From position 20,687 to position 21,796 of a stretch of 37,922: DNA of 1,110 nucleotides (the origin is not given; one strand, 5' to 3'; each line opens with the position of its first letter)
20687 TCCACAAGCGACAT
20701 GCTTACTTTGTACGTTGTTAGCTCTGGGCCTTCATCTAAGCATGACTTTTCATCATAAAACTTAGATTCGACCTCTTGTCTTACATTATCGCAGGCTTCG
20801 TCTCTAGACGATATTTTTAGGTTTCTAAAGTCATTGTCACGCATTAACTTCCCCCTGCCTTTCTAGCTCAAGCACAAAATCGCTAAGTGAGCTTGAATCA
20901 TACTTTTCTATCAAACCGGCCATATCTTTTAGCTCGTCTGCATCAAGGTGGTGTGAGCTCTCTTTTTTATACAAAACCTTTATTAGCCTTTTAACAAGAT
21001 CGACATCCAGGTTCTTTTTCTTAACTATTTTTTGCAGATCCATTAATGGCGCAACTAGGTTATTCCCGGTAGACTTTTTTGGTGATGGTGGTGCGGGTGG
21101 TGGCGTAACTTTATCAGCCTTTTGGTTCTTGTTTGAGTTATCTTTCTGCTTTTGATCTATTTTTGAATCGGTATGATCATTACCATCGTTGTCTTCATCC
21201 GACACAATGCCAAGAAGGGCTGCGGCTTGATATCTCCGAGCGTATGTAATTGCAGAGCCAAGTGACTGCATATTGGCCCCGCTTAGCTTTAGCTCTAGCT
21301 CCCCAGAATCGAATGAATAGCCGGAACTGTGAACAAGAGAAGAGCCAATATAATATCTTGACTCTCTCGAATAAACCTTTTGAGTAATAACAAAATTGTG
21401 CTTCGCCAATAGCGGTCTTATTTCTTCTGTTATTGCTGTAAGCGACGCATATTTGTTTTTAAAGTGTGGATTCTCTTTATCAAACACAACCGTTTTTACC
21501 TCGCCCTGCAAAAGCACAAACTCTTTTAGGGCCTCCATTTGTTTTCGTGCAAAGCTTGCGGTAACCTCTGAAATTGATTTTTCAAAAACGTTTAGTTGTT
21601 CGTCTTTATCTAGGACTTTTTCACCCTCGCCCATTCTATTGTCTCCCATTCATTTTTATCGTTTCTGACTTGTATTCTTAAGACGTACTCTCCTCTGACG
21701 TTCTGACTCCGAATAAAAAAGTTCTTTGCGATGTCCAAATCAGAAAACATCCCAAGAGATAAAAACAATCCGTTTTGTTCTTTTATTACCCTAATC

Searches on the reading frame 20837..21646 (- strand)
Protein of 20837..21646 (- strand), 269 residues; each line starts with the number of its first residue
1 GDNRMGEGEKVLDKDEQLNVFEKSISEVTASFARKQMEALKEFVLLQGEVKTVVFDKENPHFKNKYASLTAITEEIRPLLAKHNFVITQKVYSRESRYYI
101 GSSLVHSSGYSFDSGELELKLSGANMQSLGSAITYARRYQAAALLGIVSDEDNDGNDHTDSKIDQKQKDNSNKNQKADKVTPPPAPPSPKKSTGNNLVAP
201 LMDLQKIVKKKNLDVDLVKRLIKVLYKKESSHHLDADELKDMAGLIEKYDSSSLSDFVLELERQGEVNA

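Call 66: search_protein_families(library=phrogs, proteins=[window:20837-21646:-], max_evalue=0.001)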
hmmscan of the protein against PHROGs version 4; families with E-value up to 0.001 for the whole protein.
window:20837-21646:- (269 aa): 4 families
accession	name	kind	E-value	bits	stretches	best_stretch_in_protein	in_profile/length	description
phrog_2324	-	DNA, RNA and nucleotide metabolism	1.1e-39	137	1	35-190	7-156/193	Erf-like ssDNA annealing protein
phrog_155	-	DNA, RNA and nucleotide metabolism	1.3e-32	114.6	1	30-230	59-269/308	Erf-like ssDNA annealing protein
phrog_34817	-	unknown function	1.5e-16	61.5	1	50-179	31-157/291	-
phrog_10003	-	other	1.9e-10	41.7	1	60-167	66-183/297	recombinase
